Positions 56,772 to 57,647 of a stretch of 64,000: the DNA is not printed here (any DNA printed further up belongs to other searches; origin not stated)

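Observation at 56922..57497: Orphan LanD-type (EpiD/MrsD-like) peptidyl-cysteine decarboxylase in an archaeon: sign of an undescribed RiPP pathway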

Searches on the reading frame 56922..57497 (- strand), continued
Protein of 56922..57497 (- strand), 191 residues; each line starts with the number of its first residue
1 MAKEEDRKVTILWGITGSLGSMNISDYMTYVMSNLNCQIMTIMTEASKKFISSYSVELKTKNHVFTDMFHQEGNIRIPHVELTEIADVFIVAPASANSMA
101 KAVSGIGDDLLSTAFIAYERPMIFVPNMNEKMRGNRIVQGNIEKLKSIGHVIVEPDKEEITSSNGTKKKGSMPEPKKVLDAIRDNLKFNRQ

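Call 18: search_protein_families(library=ncbifam, proteins=[L006:7825-8769:+, L006:8777-9991:+, L006:10767-12593:-, L006:12924-13742:-], max_evalue=0.01)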
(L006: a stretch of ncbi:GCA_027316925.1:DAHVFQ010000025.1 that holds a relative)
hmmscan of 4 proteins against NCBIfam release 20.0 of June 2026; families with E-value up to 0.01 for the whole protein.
L006:7825-8769:+ (314 aa): 61 families (the best 25 are shown)
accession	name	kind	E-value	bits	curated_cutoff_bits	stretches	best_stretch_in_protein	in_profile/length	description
TIGR04334.1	rSAM_Clo7bot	equivalog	5.7e-42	143.9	600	1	3-279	86-363/440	radical SAM/SPASM domain Clo7bot peptide maturase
TIGR04463.1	rSAM_vs_C_rich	equivalog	4.2e-39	134.5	525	1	4-295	79-370/438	TIGR04463 family radical SAM/SPASM RiPP maturase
NF047865.1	rSAM_PapB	equivalog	1.8e-33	116.2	340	1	9-182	5-177/330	PapB family radical SAM/SPASM ranthipeptide maturase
NF038107.1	rSAM_NF038107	equivalog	3.2e-32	111.9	600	1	4-297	82-378/444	Cys-every-fifth radical SAM/SPASM peptide maturase CefB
TIGR04068.1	rSAM_ocin_clost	equivalog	1.4e-26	93.4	500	1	5-208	82-289/462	Cys-rich peptide radical SAM maturase CcpM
NF052473.1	rSAM_FlmE_OhkG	exception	7.3e-26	90.9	500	1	3-182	94-278/481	FlmE/OhkG family radical SAM/SPASM peptide maturase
TIGR04064.1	rSAM_nif11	equivalog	1.8e-25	89.6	518.7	1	8-149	79-223/459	nif11-like peptide radical SAM maturase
TIGR04280.1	geopep_mat_rSAM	hypoth_equivalog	2.2e-24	86.2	400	1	5-152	82-232/428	geopeptide radical SAM maturase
TIGR03974.1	rSAM_six_Cys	equivalog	2.4e-24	86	425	1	14-176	104-270/451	thioether cross-link-forming SCIFF peptide maturase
NF035951.1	rSAM_RumMC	equivalog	1.2e-20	73.7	720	1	4-152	108-261/510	RumMC family radical SAM sactipeptide maturase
NF040492.1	not_ScfB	exception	1.4e-20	73.6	855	1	14-174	102-267/450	ScfB-related radical SAM/SPASM orphan maturase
NF041298.1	rSAM_mat_DynA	equivalog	2.6e-20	72.7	450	1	10-192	4-183/356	dynobactin maturation radical SAM/SPASM protein DynA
TIGR03906.1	quino_hemo_SAM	equivalog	1.3e-19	70.2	453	1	3-186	89-276/467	quinohemoprotein amine dehydrogenase maturation protein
NF038170.1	lachnocin_rSAM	equivalog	7.2e-18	64.7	550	1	3-152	72-225/440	lachnocin radical SAM maturase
TIGR03978.1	rSAM_paired_1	equivalog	1.3e-17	63.7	370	1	10-179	86-256/466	His-Xaa-Ser system radical SAM maturase HxsB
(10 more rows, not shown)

L006:8777-9991:+ (404 aa): 1 family
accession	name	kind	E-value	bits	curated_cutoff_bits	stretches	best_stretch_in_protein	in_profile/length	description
TIGR00900.1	2A0121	subfamily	1.2e-13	51.2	319.6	1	16-371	1-362/364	H+ Antiporter protein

L006:10767-12593:- (608 aa): 44 families (the best 25 are shown)
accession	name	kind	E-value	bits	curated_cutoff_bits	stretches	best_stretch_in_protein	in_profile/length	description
NF045702.1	rSAM_GDGT_ether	equivalog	5.6e-204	678.3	450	1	50-543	2-485/486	tetraether lipid synthase Tes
NF045703.1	rSAM_Tes_intein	exception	8.3e-186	619.8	1700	2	162-576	611-1029/1040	tetraether lipid synthase Tes, intein-containing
NF045646.2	rSAM_Se_TrsS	equivalog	2.6e-90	303.1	490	2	50-364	3-307/441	radical SAM (seleno)protein TrsS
TIGR02668.1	moaA_archaeal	equivalog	7.5e-17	61.3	325.25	1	149-315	14-181/303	GTP 3',8-cyclase MoaA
TIGR02666.1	moaA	equivalog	7.7e-16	58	284.05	1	149-329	14-201/336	GTP 3',8-cyclase MoaA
NF001199.0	PRK00164.2-1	equivalog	3.5e-15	56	231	1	149-321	16-188/308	GTP 3',8-cyclase MoaA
TIGR04251.1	SCM_rSAM_ScmF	equivalog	1.9e-11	44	400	1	151-261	10-117/353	SynChlorMet cassette radical SAM/SPASM protein ScmF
TIGR04545.1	rSAM_ahbD_hemeb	equivalog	5.7e-11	42.4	500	1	151-278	6-126/339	heme b synthase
NF050035.1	rSAM_WgK_link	exception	3.3e-09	36.2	650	1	145-232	9-93/367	radical SAM/SPASM peptide maturase WgkB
NF038283.1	viperin_w_prok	equivalog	1.2e-08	34.5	180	1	148-233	5-93/281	viperin family antiviral radical SAM protein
TIGR04051.1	rSAM_NirJ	equivalog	8.1e-08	31.6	515.45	1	151-260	8-111/354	heme d1 biosynthesis radical SAM protein NirJ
TIGR02495.1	NrdG2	equivalog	1.1e-07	31.4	131.15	1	149-235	20-102/193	anaerobic ribonucleoside-triphosphate reductase activating protein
NF045574.1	sacti_mat_StsB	exception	1.3e-07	30.9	625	1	150-261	101-205/466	StsB family radical SAM/SPASM domain sactipeptide maturase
TIGR04303.1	GeoRSP_rSAM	equivalog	1.7e-07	31.1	400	1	148-321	8-175/325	GeoRSP system radical SAM/SPASM protein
NF038332.1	rSAM_rare_HxsC4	exception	1.9e-07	30.6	500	1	149-262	18-127/335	radical SAM protein HxsC4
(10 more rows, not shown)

L006:12924-13742:- (272 aa): 1 family
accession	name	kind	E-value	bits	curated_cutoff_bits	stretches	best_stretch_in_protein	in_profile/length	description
NF047701.1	B9T54_RS14040_fam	subfamily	0.00031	20.8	120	1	175-206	17-47/70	B9T54_RS14040 family protein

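Call 28: search_protein_representatives(protein=window:56922-57497:-)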
Query: 191 residues. Proteins with E-value up to 0.001 (for the whole library): 7235; up to 1e-10: 3247; up to 1e-30: 3. The best 150 are listed.
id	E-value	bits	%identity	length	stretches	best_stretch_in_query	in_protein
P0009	2.7e-37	144.4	33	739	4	38-183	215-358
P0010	7.2e-33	130.0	38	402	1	10-186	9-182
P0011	2.9e-31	124.8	39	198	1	11-183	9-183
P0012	1.6e-30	122.4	40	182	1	8-185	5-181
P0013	2.2e-30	122.0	38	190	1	11-186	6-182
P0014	1.2e-28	116.4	41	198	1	7-156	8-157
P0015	1.5e-28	116.0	38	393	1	11-184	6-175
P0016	1.5e-28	116.0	39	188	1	10-187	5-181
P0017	1.9e-28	115.7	39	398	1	11-181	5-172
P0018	3.6e-28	114.8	38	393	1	10-178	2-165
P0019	5.0e-28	114.3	37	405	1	10-180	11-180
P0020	5.4e-28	114.2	37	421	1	10-186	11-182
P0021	5.5e-28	114.1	36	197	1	9-182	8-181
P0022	1.3e-27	113.0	35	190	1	10-182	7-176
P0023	1.6e-27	112.7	32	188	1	11-185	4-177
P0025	2.0e-27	112.3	41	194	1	11-159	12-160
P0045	2.6e-25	105.5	35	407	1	7-180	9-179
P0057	1.7e-24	102.8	33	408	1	9-179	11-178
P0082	8.6e-24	100.5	36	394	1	10-182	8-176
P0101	4.0e-23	98.3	31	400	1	11-188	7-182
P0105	4.3e-23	98.2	35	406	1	7-182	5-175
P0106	4.4e-23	98.2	32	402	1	8-163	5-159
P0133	2.2e-22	95.9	28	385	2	7-159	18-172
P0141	3.5e-22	95.2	34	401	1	10-187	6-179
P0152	5.2e-22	94.7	30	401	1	4-181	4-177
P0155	5.7e-22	94.5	34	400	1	9-181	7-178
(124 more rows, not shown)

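Call 33: list_cluster_members(proteins=[P0009, P0010, P0011, P0012, P0013, P0016, P0019, P0020, P0025, P0015])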
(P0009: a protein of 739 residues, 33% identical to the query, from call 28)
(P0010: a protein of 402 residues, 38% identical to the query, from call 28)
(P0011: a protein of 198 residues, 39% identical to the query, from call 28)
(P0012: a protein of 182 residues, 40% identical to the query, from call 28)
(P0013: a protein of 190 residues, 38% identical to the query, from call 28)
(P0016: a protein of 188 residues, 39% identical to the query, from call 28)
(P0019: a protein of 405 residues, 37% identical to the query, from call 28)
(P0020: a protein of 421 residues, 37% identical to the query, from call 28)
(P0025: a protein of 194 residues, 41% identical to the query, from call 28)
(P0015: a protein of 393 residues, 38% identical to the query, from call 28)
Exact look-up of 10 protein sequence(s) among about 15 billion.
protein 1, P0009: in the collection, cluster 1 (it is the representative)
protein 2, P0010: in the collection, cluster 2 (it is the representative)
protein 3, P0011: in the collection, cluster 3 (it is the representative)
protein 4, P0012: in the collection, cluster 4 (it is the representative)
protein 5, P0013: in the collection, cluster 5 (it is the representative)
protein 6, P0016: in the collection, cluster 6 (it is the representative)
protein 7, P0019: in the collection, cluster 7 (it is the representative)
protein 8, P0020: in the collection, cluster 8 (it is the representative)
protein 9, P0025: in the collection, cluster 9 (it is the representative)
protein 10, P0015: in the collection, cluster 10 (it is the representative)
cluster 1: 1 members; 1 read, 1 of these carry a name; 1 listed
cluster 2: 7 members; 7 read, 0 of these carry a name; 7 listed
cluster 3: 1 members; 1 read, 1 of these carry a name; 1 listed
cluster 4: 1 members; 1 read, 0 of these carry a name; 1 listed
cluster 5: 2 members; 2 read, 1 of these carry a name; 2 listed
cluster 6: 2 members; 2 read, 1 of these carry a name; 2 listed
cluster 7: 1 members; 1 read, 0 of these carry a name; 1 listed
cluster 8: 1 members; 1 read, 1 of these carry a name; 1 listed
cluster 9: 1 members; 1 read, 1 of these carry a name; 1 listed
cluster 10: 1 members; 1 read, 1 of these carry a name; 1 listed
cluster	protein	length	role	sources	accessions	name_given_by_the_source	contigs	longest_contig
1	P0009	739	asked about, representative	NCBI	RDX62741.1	Phosphopantothenoylcysteine decarboxylase, partial [Mucuna pruriens]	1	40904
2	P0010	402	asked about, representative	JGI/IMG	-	-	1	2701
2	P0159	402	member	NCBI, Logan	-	-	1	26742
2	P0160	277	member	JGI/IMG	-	-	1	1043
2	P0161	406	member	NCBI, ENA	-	-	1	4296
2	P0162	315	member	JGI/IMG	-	-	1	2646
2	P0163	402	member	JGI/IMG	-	-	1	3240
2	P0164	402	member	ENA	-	-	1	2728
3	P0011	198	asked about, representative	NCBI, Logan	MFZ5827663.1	MAG: flavoprotein [Bacillota bacterium]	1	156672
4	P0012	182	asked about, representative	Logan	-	-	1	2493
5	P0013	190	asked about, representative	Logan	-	-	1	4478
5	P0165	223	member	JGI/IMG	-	phosphopantothenoylcysteine synthetase/decarboxylase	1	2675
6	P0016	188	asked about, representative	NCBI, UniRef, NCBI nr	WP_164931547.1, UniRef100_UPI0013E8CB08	flavoprotein [Longirhabdus pacifica] | flavoprotein n=1 Tax=Longirhabdus pacifica TaxID=2305227 RepID=UPI0013E8CB08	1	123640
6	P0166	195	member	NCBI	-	-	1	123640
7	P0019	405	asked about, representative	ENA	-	-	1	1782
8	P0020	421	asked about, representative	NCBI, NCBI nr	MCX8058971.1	MAG: bifunctional phosphopantothenoylcysteine decarboxylase/phosphopantothenate--cysteine ... | bifunctional phosphopantothenoylcysteine decarboxylase/phosphopantothenate--cysteine ...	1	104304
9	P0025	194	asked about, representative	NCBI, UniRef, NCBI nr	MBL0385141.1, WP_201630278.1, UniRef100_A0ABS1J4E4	Mersacidin decarboxylase [Tumebacillus sp. ITR2] | Mersacidin decarboxylase n=1 Tax=Tumebacillus amylolyticus TaxID=2801339 ... | flavoprotein [Tumebacillus amylolyticus]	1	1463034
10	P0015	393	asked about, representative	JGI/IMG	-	phosphopantothenoylcysteine decarboxylase/phosphopantothenate--cysteine ligase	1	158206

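Call 34: find_homologous_proteins(query=L006:7825-8769:+, max_evalue=0.001)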
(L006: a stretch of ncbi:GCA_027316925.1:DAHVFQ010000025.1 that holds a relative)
Query L006:7825-8769:+ (314 aa): 1432 proteins with E <= 0.001 among 3959 candidates; the best 120 are listed.
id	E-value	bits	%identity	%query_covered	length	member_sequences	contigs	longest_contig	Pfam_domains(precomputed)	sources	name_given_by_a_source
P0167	1.5e-178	611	98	90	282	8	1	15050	PF04055.28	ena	-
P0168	2.2e-178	610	85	100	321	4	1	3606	PF04055.28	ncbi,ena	-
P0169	2.5e-110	387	54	98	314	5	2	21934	PF04055.28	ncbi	ncbi:MAG: radical SAM protein [Cuniculiplasma sp.]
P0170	4.6e-104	366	52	98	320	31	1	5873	PF04055.28,PF13353.12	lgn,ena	-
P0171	1.7e-103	364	53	99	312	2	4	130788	PF04055.28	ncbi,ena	-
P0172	2.8e-103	363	52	98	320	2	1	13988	PF04055.28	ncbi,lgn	-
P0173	3.8e-102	360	51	99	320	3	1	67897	PF04055.28,PF13353.12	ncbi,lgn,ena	-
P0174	6.1e-101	356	51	98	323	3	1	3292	PF04055.28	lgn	-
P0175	2.3e-100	354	53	99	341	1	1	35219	PF04055.28,PF13353.12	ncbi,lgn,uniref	ncbi:radical SAM protein [Ferroplasma sp.]|uniref:radical SAM protein n=1 Tax=Ferroplasma sp. TaxID=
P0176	6.7e-99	349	51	98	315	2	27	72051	PF04055.28,PF13353.12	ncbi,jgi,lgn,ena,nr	ncbi:MAG: radical SAM protein [Candidatus Thermoplasmatota archaeon]|nr:radical SAM protein [Candida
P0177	3.5e-97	343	51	99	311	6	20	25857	PF04055.28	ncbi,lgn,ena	-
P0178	6.7e-91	323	49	98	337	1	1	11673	PF04055.28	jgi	jgi:uncharacterized protein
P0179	8.9e-91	322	48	99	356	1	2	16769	PF04055.28,PF13353.12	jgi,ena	jgi:uncharacterized protein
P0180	1.1e-90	322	47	99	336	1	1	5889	PF04055.28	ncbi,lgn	-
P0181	1.1e-88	316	48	100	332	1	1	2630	PF04055.28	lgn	-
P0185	3.8e-83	297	46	98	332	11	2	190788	PF04055.28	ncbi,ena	-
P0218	7.9e-74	267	42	99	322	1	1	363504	PF04055.28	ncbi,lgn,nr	ncbi:radical SAM protein [Bacillus spizizenii]|nr:radical SAM protein [Bacillus spizizenii]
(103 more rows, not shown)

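Call 35: find_encoding_contigs(protein=P0169, flank=6000, max_places=2)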
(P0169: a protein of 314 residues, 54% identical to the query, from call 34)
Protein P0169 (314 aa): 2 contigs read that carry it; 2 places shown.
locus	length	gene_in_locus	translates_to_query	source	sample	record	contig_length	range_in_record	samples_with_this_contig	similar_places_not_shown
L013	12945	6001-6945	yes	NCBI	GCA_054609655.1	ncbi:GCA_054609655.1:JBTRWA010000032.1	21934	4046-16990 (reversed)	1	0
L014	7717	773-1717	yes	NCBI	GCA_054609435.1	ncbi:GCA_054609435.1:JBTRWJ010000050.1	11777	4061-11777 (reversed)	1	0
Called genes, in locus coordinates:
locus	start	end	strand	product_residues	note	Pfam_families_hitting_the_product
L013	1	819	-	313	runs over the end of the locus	PF00005:ABC_tran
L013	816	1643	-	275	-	PF12679:ABC2_membrane_2 (weak)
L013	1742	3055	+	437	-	PF00324:AA_permease, PF03845:Spore_permease, PF13520:AA_permease_2, PF13906:AA_permease_C (weak)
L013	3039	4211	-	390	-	PF01053:Cys_Met_Meta_PP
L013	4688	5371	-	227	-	PF00078:RVT_1, PF08388:GIIM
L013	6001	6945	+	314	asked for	PF04055:Radical_SAM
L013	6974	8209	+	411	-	PF05977:MFS_3 (weak), PF07690:MFS_1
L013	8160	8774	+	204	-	PF02441:Flavoprotein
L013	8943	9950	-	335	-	PF02771:Acyl-CoA_dh_N, PF00441:Acyl-CoA_dh_1, PF08028:Acyl-CoA_dh_2 (faint)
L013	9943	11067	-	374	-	PF02771:Acyl-CoA_dh_N, PF02770:Acyl-CoA_dh_M, PF00441:Acyl-CoA_dh_1, PF08028:Acyl-CoA_dh_2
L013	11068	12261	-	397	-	PF00108:Thiolase_N, PF00109:ketoacyl-synt (faint), PF02803:Thiolase_C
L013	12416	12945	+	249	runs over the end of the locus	PF01012:ETF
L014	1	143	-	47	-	PF00078:RVT_1 (weak)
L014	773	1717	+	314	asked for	PF04055:Radical_SAM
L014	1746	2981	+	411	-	PF05977:MFS_3 (weak), PF07690:MFS_1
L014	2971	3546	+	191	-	PF02441:Flavoprotein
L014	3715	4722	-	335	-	PF02771:Acyl-CoA_dh_N, PF00441:Acyl-CoA_dh_1, PF08028:Acyl-CoA_dh_2 (faint)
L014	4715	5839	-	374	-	PF02771:Acyl-CoA_dh_N, PF02770:Acyl-CoA_dh_M, PF00441:Acyl-CoA_dh_1, PF08028:Acyl-CoA_dh_2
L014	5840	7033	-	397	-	PF00108:Thiolase_N, PF00109:ketoacyl-synt (faint), PF02803:Thiolase_C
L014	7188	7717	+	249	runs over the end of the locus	PF01012:ETF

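Call 36: find_encoding_contigs(protein=P0175, flank=6000, max_places=2)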
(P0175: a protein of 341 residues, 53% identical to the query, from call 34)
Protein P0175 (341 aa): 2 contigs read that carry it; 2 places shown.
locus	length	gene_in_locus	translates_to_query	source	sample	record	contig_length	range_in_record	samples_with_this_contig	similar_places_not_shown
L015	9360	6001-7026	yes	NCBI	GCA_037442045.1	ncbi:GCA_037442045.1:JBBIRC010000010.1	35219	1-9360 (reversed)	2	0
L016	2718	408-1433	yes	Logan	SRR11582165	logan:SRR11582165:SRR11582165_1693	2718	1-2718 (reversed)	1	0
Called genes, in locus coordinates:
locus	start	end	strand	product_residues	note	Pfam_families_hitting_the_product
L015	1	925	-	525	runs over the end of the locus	PF17884:DUF5591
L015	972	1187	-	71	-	PF01423:LSM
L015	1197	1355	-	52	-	-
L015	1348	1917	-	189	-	PF14382:ECR1_N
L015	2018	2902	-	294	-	PF01040:UbiA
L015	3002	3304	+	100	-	-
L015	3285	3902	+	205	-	PF05175:MTS, PF06325:PrmA, PF13847:Methyltransf_31, PF13649:Methyltransf_25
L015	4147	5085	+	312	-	PF01916:DS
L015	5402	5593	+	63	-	-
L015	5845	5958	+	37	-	-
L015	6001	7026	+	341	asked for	PF04055:Radical_SAM, PF13353:Fer4_12 (faint)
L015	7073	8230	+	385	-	PF05977:MFS_3 (weak), PF07690:MFS_1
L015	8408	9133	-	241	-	PF00665:rve, PF13683:rve_3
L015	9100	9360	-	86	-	?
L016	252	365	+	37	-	-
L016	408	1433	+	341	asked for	PF04055:Radical_SAM, PF13353:Fer4_12 (faint)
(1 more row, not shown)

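Call 37: find_encoding_contigs(protein=P0218, flank=6000, max_places=2)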
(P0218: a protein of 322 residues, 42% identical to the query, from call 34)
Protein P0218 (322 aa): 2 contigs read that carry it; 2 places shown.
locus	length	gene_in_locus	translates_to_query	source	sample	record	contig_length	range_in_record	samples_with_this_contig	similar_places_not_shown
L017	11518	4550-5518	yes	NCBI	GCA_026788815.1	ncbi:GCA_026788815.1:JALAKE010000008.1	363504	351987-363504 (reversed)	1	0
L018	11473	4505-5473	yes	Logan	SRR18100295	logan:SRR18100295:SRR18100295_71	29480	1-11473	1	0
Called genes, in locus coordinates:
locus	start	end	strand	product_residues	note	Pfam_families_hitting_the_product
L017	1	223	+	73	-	PF13560:HTH_31, PF01381:HTH_3, PF13443:HTH_26 (weak)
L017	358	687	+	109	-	PF05595:DUF771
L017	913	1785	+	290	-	PF09681:Phage_rep_org_N, PF09524:Phg_2220_C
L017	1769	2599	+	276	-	PF01695:IstB_IS21 (faint)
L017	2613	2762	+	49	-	-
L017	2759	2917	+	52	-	PF21847:DUF6906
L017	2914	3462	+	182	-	-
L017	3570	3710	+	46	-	PF28074:BH0509 (weak)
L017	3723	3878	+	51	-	-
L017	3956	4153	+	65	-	PF17356:PBSX_XtrA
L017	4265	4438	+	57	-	-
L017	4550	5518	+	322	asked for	PF04055:Radical_SAM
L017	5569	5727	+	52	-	-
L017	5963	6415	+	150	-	-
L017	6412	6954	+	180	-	PF00589:Phage_integrase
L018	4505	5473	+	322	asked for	PF04055:Radical_SAM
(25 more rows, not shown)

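Call 41: find_related_loci(query=A2, collection=genome_contigs, flank=5000)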
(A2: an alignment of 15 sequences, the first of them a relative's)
Query A2 (314 aa) in genome_contigs; peptide patterns used: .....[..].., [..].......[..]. (x = any residue, [..] = any of these).
600 stretches matched a pattern (row limit reached: there are more); 200 encode a relative of the query (tblastn E <= 1e-3); the best 80 are kept; 80 distinct loci.
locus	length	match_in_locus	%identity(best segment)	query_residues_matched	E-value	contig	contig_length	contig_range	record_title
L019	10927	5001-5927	53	1-311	4e-110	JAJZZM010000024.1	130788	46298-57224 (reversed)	MAG: Thermoplasmata archaeon isolate TL2-1.bin29 NODE_45_length_130788_cov_26.570890, whole genome shotgun sequence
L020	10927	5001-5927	41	2-311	6e-82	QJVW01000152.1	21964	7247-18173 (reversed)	MAG: Candidatus Eisenbacteria bacterium isolate SZUA-252 scaffold_3376, whole genome shotgun sequence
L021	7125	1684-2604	39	7-313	2e-78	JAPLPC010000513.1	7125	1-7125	MAG: Hyphomicrobiales bacterium isolate LacPavin_0419_WC53_MAG_62_6 LacPavin_0419_WC53_scaffold_75479, whole genome shot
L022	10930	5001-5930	40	2-311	7e-78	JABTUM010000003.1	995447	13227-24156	MAG: Planctomycetota bacterium isolate H5_PLA8 seq003, whole genome shotgun sequence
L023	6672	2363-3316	41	2-313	3e-77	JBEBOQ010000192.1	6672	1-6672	MAG: Achromobacter xylosoxidans isolate T1.bin.48 NODE_16858_length_6672_cov_73.593169, whole genome shotgun sequence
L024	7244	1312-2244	40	2-313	1e-77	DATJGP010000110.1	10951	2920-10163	MAG TPA_asm: Candidatus Eisenbacteria bacterium isolate SMAG_U15489 k141_2031535, whole genome shotgun sequence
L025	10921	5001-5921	36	2-310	2e-74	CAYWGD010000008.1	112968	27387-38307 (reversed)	MAG TPA_asm: uncultured Enterobacteriaceae bacterium isolate binchicken_co286_100 genome assembly, contig: NODE_265_leng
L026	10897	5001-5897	39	2-310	3e-69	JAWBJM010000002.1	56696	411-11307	MAG: Pyrobaculum sp. isolate GMQS_201907_bins_3 GMQS_201907_bins_3_scaffold_2, whole genome shotgun sequence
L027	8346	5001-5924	37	2-310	1e-68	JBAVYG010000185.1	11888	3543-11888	MAG: Terriglobia bacterium isolate MFD02755_ilm_asm_bin12 k127_90588, whole genome shotgun sequence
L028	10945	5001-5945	36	4-310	2e-68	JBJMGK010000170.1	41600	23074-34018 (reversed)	MAG: Bryobacteraceae bacterium isolate H2_18_all_fractions_metab_conc_56_56_17 k255_3260410, whole genome shotgun sequen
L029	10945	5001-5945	37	5-311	4e-66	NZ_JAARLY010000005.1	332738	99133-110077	Oleiagrimonas sp. C23AA NODE_5_length_332738_cov_181.899, whole genome shotgun sequence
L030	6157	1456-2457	38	5-314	3e-66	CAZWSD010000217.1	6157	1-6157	MAG TPA_asm: uncultured Acidobacterium sp. isolate SRP226684_co1_83 genome assembly, contig: NODE_10468_length_6157_cov_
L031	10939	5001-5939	36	6-310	2e-65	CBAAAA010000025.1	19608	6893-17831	MAG: uncultured Solirubrobacteraceae bacterium isolate Green_V.bin.4 genome assembly, contig: NODE_195_length_19608_cov_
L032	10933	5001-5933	34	2-310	2e-63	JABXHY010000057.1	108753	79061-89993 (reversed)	MAG: Gammaproteobacteria bacterium isolate HF-Dia21 c_000000031091, whole genome shotgun sequence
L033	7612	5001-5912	36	5-310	3e-63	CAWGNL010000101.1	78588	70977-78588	MAG: uncultured bacterium isolate MFD01112.bin.2.36 genome assembly, contig: contig_59552, whole genome shotgun sequence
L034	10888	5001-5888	39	3-296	9e-62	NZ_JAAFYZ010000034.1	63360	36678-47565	Catenulispora pinistramenti strain NL8 NODE_34, whole genome shotgun sequence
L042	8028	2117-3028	33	9-312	7e-57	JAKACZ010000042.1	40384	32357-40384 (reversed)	MAG: Bacillota bacterium isolate WH4.bin36 NODE_687_length_40384_cov_46.510172, whole genome shotgun sequence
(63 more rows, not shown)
